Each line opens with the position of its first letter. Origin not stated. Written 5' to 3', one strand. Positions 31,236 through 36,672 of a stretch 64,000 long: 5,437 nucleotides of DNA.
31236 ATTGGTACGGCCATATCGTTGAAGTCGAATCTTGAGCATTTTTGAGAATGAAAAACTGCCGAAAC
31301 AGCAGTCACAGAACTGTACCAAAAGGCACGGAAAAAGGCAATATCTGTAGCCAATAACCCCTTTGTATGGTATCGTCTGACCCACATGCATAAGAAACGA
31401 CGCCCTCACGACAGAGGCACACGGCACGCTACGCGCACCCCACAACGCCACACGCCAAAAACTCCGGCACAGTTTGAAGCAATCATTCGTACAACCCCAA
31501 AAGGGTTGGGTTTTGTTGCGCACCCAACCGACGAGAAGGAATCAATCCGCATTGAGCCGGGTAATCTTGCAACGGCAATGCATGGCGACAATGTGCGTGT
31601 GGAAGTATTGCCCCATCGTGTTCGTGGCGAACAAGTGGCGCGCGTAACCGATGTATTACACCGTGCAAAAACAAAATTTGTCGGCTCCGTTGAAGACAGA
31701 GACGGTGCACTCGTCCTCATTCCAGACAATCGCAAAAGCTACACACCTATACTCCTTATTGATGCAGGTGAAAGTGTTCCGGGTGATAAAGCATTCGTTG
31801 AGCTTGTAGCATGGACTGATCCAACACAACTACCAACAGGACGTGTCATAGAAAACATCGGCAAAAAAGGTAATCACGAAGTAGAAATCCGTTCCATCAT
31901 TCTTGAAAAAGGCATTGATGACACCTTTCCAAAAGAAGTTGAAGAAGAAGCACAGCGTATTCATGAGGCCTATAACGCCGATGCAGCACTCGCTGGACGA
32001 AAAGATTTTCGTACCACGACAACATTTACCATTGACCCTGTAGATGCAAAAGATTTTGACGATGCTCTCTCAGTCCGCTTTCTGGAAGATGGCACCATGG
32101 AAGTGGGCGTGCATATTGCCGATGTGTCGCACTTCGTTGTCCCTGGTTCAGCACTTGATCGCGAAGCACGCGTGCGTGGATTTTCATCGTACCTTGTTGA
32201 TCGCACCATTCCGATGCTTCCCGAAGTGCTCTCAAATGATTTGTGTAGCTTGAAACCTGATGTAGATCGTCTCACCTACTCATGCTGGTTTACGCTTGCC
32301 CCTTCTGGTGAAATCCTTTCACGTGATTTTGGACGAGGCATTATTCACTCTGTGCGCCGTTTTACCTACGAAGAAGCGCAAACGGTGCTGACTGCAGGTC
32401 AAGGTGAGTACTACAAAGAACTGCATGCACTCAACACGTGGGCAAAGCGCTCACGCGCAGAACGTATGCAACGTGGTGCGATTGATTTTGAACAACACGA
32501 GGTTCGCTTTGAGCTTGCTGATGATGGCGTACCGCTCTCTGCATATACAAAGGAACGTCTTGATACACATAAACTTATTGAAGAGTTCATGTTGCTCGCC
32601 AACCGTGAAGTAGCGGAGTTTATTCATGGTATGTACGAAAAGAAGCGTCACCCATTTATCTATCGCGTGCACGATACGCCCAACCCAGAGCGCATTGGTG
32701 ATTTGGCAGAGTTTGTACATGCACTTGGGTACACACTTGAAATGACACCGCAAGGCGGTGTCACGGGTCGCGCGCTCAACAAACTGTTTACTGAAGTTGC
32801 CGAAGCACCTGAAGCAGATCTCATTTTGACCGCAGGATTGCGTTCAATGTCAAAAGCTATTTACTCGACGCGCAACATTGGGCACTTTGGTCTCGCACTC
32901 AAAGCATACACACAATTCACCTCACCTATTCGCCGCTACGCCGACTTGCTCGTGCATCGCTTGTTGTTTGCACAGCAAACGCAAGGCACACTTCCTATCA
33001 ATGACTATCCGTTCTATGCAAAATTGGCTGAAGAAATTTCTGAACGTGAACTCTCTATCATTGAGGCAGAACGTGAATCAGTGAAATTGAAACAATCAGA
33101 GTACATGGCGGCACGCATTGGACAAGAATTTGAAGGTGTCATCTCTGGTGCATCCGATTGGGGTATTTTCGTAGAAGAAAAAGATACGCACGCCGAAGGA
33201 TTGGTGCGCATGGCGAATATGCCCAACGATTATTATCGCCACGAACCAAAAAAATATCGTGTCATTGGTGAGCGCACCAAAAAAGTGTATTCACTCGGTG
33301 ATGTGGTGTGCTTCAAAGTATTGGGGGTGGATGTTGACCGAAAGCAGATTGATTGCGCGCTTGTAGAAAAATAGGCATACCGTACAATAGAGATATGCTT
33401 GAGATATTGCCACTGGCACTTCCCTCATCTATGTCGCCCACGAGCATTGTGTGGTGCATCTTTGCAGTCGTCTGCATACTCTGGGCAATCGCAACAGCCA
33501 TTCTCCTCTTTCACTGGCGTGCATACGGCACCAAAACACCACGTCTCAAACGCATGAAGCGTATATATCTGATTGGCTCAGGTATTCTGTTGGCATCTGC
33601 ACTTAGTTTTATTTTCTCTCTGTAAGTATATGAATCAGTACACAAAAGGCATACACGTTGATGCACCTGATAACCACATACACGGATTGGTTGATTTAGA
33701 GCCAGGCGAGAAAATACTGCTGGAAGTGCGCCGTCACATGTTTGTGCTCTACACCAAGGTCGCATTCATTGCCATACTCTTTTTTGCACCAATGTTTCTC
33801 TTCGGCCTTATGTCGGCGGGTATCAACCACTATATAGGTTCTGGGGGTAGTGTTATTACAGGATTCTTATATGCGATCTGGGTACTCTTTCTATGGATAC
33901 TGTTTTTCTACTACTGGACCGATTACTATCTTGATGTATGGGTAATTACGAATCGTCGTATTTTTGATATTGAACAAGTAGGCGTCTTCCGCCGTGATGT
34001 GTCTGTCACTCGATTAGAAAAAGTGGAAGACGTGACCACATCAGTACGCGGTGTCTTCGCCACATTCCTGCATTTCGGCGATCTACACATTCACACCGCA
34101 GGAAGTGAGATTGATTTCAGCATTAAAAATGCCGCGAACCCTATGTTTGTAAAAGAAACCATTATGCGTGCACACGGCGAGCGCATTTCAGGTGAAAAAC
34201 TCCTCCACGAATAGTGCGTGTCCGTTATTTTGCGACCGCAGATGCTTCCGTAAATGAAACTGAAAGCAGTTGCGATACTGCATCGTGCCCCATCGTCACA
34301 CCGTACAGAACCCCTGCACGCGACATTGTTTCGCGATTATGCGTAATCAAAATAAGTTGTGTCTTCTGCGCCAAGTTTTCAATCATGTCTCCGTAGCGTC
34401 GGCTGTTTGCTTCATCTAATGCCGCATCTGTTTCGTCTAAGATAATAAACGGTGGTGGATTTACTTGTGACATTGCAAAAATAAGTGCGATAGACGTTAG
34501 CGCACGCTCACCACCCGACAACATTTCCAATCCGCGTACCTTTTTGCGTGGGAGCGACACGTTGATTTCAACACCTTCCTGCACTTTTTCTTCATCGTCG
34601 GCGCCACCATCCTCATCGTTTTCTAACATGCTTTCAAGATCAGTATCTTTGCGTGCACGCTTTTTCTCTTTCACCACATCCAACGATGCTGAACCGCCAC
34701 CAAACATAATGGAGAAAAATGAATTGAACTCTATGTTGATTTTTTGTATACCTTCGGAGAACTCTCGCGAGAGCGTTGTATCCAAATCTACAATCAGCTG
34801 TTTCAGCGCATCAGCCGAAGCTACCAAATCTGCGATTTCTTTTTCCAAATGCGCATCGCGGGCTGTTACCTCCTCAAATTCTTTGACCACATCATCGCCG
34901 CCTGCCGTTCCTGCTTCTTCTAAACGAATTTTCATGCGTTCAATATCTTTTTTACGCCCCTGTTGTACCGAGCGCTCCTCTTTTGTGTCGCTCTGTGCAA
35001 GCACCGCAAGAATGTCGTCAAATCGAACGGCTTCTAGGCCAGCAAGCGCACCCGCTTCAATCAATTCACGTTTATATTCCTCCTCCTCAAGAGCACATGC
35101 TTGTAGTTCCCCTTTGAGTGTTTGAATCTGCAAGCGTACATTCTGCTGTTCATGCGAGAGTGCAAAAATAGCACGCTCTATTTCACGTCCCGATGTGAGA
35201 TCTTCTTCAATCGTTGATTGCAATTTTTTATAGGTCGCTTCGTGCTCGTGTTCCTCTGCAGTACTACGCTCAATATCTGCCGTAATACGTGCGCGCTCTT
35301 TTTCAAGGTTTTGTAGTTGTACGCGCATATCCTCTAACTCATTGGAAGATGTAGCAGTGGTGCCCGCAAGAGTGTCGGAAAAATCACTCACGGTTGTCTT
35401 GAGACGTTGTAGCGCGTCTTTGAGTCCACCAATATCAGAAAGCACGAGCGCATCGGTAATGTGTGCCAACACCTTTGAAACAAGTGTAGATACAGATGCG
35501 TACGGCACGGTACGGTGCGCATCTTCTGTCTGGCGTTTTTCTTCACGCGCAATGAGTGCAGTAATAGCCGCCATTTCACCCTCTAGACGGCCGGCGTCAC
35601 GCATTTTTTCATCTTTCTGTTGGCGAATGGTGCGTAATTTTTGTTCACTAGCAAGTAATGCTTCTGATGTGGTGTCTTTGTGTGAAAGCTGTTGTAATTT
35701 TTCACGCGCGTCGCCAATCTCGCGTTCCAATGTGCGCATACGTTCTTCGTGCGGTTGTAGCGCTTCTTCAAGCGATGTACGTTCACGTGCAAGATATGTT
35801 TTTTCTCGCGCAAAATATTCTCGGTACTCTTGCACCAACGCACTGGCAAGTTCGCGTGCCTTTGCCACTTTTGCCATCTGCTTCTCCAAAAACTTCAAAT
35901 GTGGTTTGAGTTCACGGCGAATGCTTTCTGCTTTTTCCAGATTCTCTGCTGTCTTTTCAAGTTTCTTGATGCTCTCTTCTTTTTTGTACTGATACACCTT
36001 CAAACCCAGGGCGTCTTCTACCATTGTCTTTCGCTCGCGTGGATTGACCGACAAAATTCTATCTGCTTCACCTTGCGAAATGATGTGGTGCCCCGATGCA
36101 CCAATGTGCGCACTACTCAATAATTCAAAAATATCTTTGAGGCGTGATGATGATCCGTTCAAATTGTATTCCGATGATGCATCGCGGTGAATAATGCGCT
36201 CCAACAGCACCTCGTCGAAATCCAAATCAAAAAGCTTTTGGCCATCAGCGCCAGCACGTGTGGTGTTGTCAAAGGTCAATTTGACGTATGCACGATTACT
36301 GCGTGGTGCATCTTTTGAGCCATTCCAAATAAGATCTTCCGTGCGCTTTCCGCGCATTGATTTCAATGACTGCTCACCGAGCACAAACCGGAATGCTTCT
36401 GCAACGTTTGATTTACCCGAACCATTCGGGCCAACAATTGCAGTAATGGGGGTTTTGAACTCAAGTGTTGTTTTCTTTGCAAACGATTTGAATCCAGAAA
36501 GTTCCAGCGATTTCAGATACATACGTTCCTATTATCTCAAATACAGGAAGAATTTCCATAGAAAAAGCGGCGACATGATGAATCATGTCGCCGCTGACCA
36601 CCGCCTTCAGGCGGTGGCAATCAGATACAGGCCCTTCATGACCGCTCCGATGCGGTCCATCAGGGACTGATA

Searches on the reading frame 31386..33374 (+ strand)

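Call 82: search_protein_families(library=pfam, proteins=[window:31386-33374:+], max_evalue=0.00001)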
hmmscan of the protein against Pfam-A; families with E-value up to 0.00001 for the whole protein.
window:31386-33374:+ (662 aa): 5 families
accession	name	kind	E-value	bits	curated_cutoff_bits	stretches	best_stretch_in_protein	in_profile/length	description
PF00773.25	RNB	-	5e-106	355.1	29.3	1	205-529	1-322/326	RNB domain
PF17876.7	CSD2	-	6.6e-16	58.6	26.2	1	112-182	3-74/74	Cold shock domain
PF00575.29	S1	-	4.6e-08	33.8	22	1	577-656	3-70/74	S1 RNA binding domain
PF08206.17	OB_RNB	-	1e-07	32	24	1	33-88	2-56/58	Ribonuclease B OB domain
PF17849.7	OB_Dis3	-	8e-06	26.3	22.8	0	136-175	37-76/77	Dis3-like cold-shock domain 2 (CSD2)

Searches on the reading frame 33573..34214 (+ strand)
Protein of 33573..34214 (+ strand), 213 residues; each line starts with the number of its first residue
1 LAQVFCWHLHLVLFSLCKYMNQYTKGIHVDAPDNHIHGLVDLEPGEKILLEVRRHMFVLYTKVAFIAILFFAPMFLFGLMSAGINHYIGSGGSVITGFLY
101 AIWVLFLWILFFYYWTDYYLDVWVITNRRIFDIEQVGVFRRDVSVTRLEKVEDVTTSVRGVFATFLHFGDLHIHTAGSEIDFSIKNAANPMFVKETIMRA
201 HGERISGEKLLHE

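Call 83: search_protein_families(library=pfam, proteins=[window:33573-34214:+], max_evalue=0.00001)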
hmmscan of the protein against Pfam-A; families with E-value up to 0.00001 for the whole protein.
window:33573-34214:+ (213 aa): 1 family
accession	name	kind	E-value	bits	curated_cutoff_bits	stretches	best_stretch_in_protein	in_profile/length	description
PF03703.20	bPH_2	-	3.6e-07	30.8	22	1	123-197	6-78/78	Bacterial PH domain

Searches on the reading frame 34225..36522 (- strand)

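Call 83: search_protein_families(library=pfam, proteins=[window:34225-36522:-], max_evalue=0.00001)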
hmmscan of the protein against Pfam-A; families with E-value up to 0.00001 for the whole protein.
window:34225-36522:- (765 aa): 4 families
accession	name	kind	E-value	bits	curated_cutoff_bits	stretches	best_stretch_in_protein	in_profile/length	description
PF02463.25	SMC_N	-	1.1e-64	218.4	40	1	2-750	1-219/220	RecF/RecN/SMC N terminal domain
PF13476.12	AAA_23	-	3.3e-16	61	27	1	5-253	1-177/201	AAA domain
PF13175.12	AAA_15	-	3.4e-13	50.4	32.1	1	1-327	1-232/374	AAA ATPase domain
PF13304.12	AAA_21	-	8.8e-13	49.4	27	1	26-63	1-26/304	AAA domain, putative AbiEii toxin, Type IV TA system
